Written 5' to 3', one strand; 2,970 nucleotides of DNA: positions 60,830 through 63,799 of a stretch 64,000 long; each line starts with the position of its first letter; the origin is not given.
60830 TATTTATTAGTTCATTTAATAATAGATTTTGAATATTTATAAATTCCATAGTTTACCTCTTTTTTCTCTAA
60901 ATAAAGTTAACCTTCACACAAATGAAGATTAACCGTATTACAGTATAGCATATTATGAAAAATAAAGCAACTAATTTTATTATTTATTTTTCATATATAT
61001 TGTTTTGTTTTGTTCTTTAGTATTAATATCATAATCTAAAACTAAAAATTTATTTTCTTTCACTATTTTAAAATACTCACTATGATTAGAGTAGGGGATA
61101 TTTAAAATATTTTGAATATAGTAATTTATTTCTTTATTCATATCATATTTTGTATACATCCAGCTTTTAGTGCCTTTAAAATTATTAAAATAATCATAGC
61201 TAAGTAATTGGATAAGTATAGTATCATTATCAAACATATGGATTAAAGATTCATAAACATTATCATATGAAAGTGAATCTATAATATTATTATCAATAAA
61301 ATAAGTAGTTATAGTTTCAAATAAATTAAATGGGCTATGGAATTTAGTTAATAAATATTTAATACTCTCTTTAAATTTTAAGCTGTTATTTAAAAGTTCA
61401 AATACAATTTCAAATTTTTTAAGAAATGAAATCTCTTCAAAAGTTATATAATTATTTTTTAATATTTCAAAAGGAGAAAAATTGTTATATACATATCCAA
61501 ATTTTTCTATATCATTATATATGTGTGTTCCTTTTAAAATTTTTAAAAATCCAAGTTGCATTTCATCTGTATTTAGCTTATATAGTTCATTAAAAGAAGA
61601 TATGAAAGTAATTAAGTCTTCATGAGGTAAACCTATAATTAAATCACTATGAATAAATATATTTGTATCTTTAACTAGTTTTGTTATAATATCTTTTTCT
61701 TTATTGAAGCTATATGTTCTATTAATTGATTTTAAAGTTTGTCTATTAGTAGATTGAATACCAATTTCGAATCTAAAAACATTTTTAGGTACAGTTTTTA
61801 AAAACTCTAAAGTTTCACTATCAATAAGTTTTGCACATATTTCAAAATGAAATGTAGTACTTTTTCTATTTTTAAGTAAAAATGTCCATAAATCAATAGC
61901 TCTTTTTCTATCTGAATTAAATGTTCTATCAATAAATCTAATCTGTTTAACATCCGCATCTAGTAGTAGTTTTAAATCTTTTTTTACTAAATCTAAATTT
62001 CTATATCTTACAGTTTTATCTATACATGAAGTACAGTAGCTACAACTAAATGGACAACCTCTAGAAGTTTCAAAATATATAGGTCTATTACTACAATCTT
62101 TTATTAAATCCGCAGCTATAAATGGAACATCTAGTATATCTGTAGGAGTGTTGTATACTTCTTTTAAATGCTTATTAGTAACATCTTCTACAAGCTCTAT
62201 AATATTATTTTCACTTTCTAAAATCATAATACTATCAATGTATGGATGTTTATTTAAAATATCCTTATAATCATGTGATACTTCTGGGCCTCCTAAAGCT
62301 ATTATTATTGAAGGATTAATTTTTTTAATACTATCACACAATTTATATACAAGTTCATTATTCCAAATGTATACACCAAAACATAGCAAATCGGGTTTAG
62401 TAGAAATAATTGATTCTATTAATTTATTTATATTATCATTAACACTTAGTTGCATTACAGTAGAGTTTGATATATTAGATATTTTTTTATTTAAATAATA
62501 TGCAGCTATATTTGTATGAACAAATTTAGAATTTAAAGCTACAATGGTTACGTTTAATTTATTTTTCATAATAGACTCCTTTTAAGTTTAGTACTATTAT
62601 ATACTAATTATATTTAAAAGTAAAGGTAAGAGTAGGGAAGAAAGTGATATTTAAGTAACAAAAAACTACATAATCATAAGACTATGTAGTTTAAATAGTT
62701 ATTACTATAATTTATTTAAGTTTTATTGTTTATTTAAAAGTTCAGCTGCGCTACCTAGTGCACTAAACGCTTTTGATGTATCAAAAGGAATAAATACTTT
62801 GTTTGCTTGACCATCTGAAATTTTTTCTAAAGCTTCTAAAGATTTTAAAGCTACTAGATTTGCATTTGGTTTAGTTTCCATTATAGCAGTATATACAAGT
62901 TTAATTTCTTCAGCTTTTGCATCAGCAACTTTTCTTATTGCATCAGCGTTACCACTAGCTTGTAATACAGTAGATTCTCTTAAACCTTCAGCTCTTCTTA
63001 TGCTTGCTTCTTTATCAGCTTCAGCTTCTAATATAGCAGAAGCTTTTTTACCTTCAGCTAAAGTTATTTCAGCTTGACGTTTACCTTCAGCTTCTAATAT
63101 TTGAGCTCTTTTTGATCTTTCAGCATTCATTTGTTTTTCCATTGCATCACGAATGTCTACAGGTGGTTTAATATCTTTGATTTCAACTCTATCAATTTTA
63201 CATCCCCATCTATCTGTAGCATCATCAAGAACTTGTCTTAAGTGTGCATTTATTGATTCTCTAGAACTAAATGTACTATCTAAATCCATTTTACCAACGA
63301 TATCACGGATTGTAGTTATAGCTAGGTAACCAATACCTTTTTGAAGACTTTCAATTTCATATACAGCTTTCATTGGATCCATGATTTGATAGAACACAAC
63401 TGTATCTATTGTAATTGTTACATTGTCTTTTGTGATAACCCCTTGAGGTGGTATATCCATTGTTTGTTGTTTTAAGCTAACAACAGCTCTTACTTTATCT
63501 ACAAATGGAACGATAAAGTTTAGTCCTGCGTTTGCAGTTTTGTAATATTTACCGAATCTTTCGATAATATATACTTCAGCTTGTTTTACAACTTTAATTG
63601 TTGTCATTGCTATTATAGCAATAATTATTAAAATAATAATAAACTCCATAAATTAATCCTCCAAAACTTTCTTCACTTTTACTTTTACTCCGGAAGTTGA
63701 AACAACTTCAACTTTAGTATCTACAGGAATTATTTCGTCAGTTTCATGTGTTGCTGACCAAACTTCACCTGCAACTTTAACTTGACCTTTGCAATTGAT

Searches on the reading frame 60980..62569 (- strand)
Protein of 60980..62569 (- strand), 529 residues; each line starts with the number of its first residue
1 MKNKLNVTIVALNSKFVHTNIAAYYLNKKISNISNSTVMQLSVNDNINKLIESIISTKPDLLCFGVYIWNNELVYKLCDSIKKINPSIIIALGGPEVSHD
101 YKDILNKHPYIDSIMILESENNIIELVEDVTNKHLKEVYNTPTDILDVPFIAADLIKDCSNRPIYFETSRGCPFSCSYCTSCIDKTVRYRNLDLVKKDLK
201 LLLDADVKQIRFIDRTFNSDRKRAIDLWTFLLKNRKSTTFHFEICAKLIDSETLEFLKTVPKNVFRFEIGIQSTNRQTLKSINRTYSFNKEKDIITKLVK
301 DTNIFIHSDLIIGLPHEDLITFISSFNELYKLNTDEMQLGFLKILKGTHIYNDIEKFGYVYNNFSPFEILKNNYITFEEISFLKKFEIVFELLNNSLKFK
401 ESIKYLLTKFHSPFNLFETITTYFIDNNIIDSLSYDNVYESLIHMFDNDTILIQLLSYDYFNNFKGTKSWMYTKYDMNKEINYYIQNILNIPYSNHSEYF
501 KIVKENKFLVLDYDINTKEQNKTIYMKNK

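Call 42: search_protein_families(library=pfam, proteins=[window:60980-62569:-], max_evalue=0.00001)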
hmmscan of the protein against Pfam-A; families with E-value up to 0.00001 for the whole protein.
window:60980-62569:- (529 aa): 3 families
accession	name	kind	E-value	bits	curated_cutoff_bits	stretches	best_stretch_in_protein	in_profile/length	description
PF13311.11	DUF4080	-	4.1e-19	69.9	22.9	1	355-524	1-184/188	Protein of unknown function (DUF4080)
PF04055.27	Radical_SAM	-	6e-15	56.2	29.5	1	167-322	2-159/166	Radical SAM superfamily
PF02310.24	B12-binding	-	5.6e-13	49.2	32.1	1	8-125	2-119/121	B12 binding domain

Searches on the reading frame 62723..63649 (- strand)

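Call 42: search_protein_families(library=pfam, proteins=[window:62723-63649:-], max_evalue=0.00001)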
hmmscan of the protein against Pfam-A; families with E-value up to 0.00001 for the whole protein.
window:62723-63649:- (308 aa): 1 family
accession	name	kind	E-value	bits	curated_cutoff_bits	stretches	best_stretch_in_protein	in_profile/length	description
PF01145.31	Band_7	-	4.8e-41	141.2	23.6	1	19-190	1-175/176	SPFH domain / Band 7 family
